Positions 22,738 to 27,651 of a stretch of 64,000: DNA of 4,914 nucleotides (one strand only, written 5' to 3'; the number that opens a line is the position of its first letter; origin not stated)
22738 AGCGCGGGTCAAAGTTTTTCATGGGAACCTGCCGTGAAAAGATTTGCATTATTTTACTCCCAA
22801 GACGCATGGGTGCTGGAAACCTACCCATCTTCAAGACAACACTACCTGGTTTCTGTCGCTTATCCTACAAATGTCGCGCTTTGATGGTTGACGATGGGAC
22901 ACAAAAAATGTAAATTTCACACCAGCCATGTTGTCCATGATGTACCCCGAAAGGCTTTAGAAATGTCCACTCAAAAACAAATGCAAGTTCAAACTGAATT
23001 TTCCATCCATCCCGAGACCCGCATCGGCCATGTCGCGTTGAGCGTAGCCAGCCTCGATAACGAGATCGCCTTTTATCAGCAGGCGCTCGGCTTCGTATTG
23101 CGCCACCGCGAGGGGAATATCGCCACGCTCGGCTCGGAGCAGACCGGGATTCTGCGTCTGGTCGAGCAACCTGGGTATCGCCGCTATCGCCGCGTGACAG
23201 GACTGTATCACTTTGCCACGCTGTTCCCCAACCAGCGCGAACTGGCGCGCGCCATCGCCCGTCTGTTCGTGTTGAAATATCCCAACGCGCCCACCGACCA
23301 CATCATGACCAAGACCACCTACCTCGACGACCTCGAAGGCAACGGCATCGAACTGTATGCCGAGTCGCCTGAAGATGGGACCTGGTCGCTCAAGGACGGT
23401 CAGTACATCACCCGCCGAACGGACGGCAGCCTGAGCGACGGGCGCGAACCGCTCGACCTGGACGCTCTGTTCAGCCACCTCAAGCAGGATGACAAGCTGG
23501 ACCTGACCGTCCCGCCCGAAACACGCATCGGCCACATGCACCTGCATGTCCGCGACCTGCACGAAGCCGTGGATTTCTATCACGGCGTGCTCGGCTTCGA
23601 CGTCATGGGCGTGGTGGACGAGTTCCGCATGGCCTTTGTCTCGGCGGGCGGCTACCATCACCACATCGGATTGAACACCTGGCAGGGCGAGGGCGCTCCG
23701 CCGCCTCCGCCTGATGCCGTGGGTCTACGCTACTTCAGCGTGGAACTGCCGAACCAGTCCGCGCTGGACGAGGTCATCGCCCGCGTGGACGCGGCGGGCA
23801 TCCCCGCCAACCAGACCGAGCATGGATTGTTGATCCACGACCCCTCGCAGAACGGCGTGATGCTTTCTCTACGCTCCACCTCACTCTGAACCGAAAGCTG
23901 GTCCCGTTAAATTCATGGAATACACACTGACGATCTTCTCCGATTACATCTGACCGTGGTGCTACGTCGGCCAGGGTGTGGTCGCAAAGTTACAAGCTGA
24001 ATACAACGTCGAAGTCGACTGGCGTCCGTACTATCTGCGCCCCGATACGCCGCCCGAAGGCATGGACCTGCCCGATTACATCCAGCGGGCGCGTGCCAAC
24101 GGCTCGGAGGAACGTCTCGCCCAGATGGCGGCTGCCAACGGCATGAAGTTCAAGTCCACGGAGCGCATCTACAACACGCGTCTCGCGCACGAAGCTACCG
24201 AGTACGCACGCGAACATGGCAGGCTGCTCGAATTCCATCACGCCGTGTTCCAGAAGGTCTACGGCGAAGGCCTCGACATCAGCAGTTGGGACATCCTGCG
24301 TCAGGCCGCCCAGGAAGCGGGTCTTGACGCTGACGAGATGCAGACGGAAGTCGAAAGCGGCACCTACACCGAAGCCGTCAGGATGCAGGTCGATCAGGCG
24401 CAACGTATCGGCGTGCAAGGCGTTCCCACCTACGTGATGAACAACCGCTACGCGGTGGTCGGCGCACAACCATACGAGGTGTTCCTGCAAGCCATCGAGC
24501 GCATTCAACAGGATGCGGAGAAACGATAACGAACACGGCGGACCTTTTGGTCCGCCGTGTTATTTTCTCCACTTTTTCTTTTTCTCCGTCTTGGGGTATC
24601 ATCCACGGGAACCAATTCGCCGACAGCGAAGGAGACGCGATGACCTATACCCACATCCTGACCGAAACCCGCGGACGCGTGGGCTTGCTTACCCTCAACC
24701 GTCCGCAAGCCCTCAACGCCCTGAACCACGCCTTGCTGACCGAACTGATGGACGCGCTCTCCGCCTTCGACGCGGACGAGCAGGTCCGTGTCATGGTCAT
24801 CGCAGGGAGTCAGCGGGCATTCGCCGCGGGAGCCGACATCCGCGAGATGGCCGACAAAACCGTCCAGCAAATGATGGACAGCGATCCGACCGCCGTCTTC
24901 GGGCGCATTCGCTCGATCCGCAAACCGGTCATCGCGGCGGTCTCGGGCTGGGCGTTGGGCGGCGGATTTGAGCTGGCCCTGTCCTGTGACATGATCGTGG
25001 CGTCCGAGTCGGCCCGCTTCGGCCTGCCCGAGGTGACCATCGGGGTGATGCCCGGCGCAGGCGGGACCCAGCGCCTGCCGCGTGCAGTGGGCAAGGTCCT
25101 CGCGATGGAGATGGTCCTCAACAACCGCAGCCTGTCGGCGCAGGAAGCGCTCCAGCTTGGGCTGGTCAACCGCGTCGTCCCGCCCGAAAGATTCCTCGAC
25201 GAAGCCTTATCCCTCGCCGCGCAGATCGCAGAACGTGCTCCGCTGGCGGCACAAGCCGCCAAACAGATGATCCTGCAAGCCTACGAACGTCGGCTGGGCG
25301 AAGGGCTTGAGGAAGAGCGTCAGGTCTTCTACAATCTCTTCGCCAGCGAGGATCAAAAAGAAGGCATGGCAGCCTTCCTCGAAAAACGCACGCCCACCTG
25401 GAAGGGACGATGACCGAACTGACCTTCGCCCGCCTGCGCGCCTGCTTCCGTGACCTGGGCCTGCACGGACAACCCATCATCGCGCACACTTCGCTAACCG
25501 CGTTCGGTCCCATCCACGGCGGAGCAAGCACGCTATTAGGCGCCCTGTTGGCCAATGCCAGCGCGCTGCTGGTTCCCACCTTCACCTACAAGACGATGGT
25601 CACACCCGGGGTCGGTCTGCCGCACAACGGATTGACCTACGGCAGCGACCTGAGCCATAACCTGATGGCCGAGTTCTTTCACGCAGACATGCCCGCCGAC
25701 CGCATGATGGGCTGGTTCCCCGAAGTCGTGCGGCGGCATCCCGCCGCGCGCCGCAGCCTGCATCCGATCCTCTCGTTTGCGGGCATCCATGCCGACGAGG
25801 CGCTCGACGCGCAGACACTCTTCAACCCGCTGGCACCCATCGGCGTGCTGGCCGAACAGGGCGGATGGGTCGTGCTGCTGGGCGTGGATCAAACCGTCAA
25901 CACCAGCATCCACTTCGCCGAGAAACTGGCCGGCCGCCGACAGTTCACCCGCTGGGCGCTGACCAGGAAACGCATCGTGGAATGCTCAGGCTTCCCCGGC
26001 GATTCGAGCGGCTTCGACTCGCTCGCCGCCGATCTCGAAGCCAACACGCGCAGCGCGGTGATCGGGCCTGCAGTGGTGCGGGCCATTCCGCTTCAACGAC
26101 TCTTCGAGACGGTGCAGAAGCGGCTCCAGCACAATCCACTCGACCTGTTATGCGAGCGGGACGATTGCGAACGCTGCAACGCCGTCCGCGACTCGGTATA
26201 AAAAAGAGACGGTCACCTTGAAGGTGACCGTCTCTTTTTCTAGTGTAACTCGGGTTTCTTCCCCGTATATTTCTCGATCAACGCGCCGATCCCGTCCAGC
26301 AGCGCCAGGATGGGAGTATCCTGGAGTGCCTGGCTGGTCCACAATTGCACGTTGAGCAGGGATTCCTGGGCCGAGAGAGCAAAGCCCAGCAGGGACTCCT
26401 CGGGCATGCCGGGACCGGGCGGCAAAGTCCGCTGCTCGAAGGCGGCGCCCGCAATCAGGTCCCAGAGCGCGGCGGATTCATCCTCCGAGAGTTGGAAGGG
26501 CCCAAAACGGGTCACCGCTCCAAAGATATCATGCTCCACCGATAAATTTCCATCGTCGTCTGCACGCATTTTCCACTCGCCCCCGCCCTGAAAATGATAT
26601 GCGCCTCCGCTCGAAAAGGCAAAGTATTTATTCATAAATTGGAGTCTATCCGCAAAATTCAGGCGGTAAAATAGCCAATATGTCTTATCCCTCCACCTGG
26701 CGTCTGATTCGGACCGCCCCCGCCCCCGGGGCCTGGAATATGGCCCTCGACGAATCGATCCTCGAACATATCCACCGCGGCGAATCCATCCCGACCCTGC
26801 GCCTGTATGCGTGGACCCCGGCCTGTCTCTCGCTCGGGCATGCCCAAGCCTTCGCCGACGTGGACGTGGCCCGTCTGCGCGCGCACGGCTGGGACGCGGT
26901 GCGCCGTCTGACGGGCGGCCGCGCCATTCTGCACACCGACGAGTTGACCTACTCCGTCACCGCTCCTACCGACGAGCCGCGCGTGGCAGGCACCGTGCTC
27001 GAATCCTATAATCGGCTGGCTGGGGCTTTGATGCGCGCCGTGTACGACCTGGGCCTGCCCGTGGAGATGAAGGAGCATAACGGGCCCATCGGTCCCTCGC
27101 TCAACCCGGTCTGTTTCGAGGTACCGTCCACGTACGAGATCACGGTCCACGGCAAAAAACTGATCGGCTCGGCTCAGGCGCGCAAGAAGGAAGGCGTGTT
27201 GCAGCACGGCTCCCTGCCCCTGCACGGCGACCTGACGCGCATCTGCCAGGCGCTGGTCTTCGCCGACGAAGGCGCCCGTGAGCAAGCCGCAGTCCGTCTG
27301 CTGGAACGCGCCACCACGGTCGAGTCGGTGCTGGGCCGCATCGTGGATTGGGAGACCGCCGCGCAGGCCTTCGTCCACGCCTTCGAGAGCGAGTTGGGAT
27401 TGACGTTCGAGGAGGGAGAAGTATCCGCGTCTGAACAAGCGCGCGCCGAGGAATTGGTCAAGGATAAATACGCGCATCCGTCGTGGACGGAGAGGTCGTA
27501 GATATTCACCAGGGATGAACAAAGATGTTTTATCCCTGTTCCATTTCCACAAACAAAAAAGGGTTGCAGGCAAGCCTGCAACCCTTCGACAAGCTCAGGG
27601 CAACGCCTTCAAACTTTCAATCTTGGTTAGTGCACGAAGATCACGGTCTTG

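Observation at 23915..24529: DsbA/FrnE-family oxidoreductase with TGA exactly replacing the first Cys of the CxxC active site (UxxC selenoprotein candidate versus pseudogene)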

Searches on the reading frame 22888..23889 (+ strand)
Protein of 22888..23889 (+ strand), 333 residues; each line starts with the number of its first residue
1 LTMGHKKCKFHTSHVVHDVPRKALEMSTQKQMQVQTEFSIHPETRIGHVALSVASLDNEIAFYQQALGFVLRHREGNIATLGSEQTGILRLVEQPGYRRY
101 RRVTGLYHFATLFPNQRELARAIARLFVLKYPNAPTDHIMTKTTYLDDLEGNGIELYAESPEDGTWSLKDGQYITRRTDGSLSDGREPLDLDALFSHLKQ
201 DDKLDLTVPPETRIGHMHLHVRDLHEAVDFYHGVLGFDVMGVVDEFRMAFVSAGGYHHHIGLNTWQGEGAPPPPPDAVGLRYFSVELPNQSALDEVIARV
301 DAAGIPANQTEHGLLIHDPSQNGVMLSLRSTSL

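Call 32: search_protein_families(library=pfam, proteins=[window:22888-23889:+], max_evalue=0.00001)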
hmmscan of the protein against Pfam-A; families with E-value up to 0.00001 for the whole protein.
window:22888-23889:+ (333 aa): 2 families
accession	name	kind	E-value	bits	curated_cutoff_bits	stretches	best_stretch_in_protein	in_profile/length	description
PF00903.31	Glyoxalase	-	2.6e-20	73.5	20.6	2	213-307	1-95/121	Glyoxalase/Bleomycin resistance protein/Dioxygenase superfamily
PF22677.2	Ble-like_N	-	1.3e-06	28.5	24.5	0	213-252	1-39/41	Bleomycin resistance protein-like N-terminal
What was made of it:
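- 22888..23889 (+): Upstream two-domain VOC/glyoxalase-family gene. It ends in TGA 25 nt before the selenoprotein ATG and is probably co-transcribed. It is a context gene and not part of the recoding device. Call 32 (PF00903, E=2.6e-20).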

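Call 46: search_protein_families(library=ncbifam, proteins=[window:22888-23889:+], max_evalue=0.001)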
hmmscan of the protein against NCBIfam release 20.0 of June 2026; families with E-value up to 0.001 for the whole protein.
window:22888-23889:+ (333 aa): 19 families
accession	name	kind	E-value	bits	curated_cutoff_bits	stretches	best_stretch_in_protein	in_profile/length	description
TIGR02295.1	HpaD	equivalog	1e-10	41.3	321.4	2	213-242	4-33/298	3,4-dihydroxyphenylacetate 2,3-dioxygenase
TIGR03211.1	catechol_2_3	equivalog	2.1e-09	37.1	320.2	1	213-313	4-94/303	catechol 2,3-dioxygenase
TIGR03645.1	glyox_marine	hypoth_equivalog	1e-08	35.3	262.05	0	46-77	5-36/162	lactoylglutathione lyase family protein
TIGR03213.1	23dbph12diox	equivalog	1.5e-07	31.2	366.45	0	213-244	142-173/287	biphenyl-2,3-diol 1,2-dioxygenase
NF000496.2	Fos_GSH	equivalog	1.2e-06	28.6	180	0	46-157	5-115/136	fosfomycin resistance glutathione transferase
NF045631.1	exdiol_diox_HsaC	equivalog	3.4e-06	26.4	450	0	42-73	137-168/296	iron-dependent extradiol dioxygenase HsaC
NF000221.4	FosA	exception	3.8e-06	26.9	250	0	47-80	6-39/137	FosA family fosfomycin resistance glutathione transferase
TIGR03081.1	metmalonyl_epim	equivalog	9.6e-06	26.2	114.95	0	45-75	1-31/129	methylmalonyl-CoA epimerase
NF000094.1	354827590_fosA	exception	1.1e-05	25.6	275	0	45-83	4-44/135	FosA family fosfomycin resistance glutathione transferase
TIGR00068.2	glyox_I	equivalog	2.3e-05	24.3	120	0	214-250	2-38/143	lactoylglutathione lyase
NF040540.1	fosA5_fam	exception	3.4e-05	23.9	310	0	46-82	5-41/139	FosA5 family fosfomycin resistance glutathione transferase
NF000495.1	FosK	exception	3.5e-05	23.6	280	0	212-255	3-44/132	fosfomycin resistance glutathione transferase FosK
NF000494.1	FosF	exception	6e-05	23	280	0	212-257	3-46/132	fosfomycin resistance glutathione transferase FosF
NF041414.1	ArsI_CadI_VOC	equivalog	0.00015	21.4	116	0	216-238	3-25/147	ArsI/CadI family heavy metal resistance metalloenzyme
NF050075.1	SMU1112c_YaeR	equivalog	0.00016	21.9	140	0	213-307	3-97/125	SMU1112c/YaeR family gloxylase I-like metalloprotein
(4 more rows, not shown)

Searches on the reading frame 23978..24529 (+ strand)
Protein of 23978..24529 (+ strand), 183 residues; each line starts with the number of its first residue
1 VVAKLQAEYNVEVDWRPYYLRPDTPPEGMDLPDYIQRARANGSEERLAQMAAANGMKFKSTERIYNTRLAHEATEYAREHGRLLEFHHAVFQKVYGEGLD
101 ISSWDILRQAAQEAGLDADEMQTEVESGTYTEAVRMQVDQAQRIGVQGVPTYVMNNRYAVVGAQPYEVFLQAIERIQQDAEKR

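Call 18: find_encoding_contigs(protein=window:23978-24529:+, flank=10000, max_places=4)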
Protein window:23978-24529:+ (183 aa): 3 contigs read that carry it; 3 places shown.
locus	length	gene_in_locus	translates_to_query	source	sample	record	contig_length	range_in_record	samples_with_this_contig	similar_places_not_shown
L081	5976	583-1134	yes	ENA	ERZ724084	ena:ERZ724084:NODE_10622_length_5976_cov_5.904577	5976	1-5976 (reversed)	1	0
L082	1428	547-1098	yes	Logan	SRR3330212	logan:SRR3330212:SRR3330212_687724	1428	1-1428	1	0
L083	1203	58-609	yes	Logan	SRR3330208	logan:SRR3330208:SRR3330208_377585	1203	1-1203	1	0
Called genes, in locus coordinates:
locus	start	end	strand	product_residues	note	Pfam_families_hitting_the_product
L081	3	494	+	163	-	?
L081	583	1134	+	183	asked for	PF01323:DSBA, PF13743:Thioredoxin_5, PF13462:Thioredoxin_4 (weak)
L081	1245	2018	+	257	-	PF00378:ECH_1, PF16113:ECH_2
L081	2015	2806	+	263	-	PF02522:Antibiotic_NAT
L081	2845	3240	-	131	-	-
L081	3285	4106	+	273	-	PF21948:LplA-B_cat, PF03099:BPL_LplA_LipB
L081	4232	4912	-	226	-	PF14014:DUF4230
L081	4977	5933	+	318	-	PF12974:Phosphonate-bd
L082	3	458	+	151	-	?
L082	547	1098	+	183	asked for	PF01323:DSBA, PF13743:Thioredoxin_5, PF13462:Thioredoxin_4 (weak)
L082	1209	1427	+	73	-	?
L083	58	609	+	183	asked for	PF01323:DSBA, PF13743:Thioredoxin_5, PF13462:Thioredoxin_4 (weak)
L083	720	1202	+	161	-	?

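Call 42: list_cluster_members(proteins=[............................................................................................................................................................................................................, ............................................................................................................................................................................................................, window:23978-24526:+, P0093, P0114, P0075, P0028, P0010])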
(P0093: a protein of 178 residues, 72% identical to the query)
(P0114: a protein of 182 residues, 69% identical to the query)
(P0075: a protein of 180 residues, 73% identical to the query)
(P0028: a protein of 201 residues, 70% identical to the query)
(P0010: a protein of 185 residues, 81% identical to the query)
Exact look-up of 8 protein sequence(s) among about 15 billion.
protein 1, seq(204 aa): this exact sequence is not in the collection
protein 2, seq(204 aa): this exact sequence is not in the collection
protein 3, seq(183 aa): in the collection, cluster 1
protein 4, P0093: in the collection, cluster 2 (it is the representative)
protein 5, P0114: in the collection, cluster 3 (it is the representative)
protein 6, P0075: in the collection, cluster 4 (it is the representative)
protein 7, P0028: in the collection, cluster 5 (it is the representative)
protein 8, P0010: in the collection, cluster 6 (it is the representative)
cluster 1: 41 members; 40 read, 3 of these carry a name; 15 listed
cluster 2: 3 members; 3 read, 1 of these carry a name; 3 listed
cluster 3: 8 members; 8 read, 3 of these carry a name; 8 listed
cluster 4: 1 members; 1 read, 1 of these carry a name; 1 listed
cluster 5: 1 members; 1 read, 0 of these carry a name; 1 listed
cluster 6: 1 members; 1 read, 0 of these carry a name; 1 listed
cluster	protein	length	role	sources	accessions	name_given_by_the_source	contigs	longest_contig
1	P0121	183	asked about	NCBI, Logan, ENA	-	-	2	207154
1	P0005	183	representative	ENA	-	-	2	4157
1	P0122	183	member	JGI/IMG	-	predicted DsbA family dithiol-disulfide isomerase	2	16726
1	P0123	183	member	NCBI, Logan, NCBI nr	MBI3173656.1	MAG: DsbA family oxidoreductase [Chloroflexi bacterium] | DsbA family oxidoreductase [Chloroflexota bacterium]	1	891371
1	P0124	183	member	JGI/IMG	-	predicted DsbA family dithiol-disulfide isomerase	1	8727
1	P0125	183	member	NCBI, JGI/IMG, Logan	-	-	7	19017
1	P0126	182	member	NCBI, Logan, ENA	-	-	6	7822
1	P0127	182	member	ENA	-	-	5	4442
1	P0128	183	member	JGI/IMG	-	-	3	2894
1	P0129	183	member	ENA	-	-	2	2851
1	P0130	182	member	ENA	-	-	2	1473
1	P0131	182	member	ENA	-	-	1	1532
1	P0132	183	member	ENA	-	-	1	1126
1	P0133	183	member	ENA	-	-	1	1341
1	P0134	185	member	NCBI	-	-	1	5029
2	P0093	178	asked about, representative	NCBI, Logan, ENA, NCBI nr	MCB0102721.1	MAG: DsbA family oxidoreductase [Anaerolineales bacterium] | DsbA family oxidoreductase [Anaerolineales bacterium]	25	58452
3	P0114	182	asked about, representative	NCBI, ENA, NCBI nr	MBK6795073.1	MAG: DsbA family oxidoreductase [Anaerolineales bacterium] | DsbA family oxidoreductase [Anaerolineales bacterium]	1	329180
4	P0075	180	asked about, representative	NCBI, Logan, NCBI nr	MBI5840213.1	MAG: DsbA family oxidoreductase [Chloroflexi bacterium] | DsbA family oxidoreductase [Chloroflexota bacterium]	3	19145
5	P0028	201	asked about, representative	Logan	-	-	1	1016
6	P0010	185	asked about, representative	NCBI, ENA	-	-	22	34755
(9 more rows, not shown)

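Call 48: find_encoding_contigs(protein=P0121, flank=10000, max_places=4)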
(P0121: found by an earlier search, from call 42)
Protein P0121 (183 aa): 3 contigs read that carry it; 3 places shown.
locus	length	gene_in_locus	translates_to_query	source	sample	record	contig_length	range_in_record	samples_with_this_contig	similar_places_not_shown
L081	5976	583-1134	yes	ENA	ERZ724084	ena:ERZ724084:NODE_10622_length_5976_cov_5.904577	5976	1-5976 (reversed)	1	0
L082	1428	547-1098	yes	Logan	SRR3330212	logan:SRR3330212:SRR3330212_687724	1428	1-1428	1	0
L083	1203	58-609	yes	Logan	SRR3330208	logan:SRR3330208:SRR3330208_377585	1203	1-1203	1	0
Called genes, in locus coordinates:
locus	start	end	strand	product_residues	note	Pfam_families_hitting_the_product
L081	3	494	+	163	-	?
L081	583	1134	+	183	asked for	PF01323:DSBA, PF13743:Thioredoxin_5, PF13462:Thioredoxin_4 (weak)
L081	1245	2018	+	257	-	PF00378:ECH_1, PF16113:ECH_2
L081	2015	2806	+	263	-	PF02522:Antibiotic_NAT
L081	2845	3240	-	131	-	-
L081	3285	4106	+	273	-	PF21948:LplA-B_cat, PF03099:BPL_LplA_LipB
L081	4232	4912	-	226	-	PF14014:DUF4230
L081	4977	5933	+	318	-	PF12974:Phosphonate-bd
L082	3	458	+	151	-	?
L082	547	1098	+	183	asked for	PF01323:DSBA, PF13743:Thioredoxin_5, PF13462:Thioredoxin_4 (weak)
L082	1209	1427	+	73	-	?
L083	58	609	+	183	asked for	PF01323:DSBA, PF13743:Thioredoxin_5, PF13462:Thioredoxin_4 (weak)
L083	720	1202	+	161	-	?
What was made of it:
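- Tried and rejected: Only short ENA and Logan contigs were returned (calls 18, 48).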

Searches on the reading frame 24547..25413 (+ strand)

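Call 32: search_protein_families(library=pfam, proteins=[window:24547-25413:+], max_evalue=0.00001)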
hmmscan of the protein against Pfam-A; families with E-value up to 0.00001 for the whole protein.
window:24547-25413:+ (288 aa): 2 families
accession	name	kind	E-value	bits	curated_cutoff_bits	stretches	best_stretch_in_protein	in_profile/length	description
PF00378.25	ECH_1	-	5.1e-81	272.1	27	1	42-287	3-250/251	Enoyl-CoA hydratase/isomerase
PF16113.10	ECH_2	-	4.5e-42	145.2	27.2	1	45-216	1-177/335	Enoyl-CoA hydratase/isomerase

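Call 46: search_protein_families(library=ncbifam, proteins=[window:24640-25413:+], max_evalue=0.001)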
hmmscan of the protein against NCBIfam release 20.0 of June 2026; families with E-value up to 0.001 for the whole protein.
window:24640-25413:+ (257 aa): 73 families (the best 25 are shown)
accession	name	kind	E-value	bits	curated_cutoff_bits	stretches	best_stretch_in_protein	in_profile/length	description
NF004517.0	PRK05862.1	equivalog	9.3e-102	339.9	396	1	1-256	1-256/257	enoyl-CoA hydratase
NF007239.0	PRK09674.1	equivalog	4.5e-96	321.2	371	1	4-257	4-257/257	2,3-dehydroadipyl-CoA hydratase PaaF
NF006007.0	PRK08138.1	subfamily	1.5e-84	283.5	355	1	7-257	11-261/261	enoyl-CoA hydratase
NF051848.1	EnCoAHydtEchA19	equivalog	8.6e-83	277.8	400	1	5-257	1-258/258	enoyl-CoA hydratase EchA19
NF004475.0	PRK05809.1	subfamily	1.8e-77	260.4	394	1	1-256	1-259/260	short-chain-enoyl-CoA hydratase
NF005803.0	PRK07658.1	equivalog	3.4e-75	252.7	313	1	8-257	6-257/257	enoyl-CoA hydratase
NF006100.0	PRK08252.1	subfamily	3.5e-74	249.6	282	1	4-257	3-254/254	crotonase/enoyl-CoA hydratase family protein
NF005802.0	PRK07657.1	equivalog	2.9e-67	226.9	363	1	11-256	11-259/260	enoyl-CoA hydratase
NF006566.0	PRK09076.1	subfamily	3.8e-66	223.4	286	1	4-255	5-258/260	enoyl-CoA hydratase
NF042430.2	EnCoAhydt_DpgD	equivalog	6.4e-66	222.4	400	1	9-257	2-258/258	enoyl-CoA-hydratase DpgD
NF004840.0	PRK06190.1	equivalog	1.8e-65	221.2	253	1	4-236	4-238/260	enoyl-CoA hydratase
NF004634.0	PRK05980.1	equivalog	3.5e-64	216.7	375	1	5-255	4-261/263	crotonase/enoyl-CoA hydratase family protein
NF005864.0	PRK07799.1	equivalog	2.8e-61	207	316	1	4-256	8-265/266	crotonase/enoyl-CoA hydratase family protein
NF046063.1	oxepin_alt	equivalog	3.2e-60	203.7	300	1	7-252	3-253/254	oxepin-CoA hydrolase, alternative type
NF005700.0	PRK07511.1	subfamily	1.1e-57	195.6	274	1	5-255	4-259/260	enoyl-CoA hydratase family protein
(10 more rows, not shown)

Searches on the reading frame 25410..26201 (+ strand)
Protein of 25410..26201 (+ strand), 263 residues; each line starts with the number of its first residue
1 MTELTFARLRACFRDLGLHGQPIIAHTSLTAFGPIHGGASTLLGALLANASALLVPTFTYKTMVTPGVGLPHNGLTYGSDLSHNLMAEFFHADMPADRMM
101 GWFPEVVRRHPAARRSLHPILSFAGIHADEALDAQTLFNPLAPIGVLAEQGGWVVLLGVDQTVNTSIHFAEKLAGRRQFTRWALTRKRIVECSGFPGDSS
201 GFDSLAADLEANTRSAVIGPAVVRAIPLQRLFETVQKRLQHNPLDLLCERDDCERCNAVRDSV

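Call 32: search_protein_families(library=pfam, proteins=[window:25410-26201:+], max_evalue=0.00001)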
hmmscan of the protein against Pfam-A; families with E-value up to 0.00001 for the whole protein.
window:25410-26201:+ (263 aa): 1 family
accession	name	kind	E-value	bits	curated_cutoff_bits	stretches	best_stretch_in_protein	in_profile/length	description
PF02522.19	Antibiotic_NAT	-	6.8e-30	104.8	25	1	25-239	2-231/232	Aminoglycoside 3-N-acetyltransferase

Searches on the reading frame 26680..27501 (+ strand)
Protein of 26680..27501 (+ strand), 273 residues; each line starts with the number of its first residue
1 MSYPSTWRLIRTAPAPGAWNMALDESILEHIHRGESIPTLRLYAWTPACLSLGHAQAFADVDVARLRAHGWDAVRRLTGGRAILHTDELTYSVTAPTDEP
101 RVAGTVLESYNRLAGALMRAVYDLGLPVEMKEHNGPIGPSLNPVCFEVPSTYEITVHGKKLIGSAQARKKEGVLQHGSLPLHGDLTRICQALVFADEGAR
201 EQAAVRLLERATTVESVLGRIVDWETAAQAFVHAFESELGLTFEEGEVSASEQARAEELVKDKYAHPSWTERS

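Call 52: search_protein_families(library=pfam, proteins=[window:26680-27501:+], max_evalue=0.0001)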
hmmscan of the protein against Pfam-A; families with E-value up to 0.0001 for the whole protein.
window:26680-27501:+ (273 aa): 2 families
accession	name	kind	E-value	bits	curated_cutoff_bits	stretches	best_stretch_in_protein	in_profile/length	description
PF21948.1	LplA-B_cat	-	6.9e-34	118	27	1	18-236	3-200/200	Lipoyl protein ligase A/B catalytic domain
PF03099.24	BPL_LplA_LipB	-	2.6e-11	44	21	1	63-184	18-133/133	Biotin/lipoate A/B protein ligase family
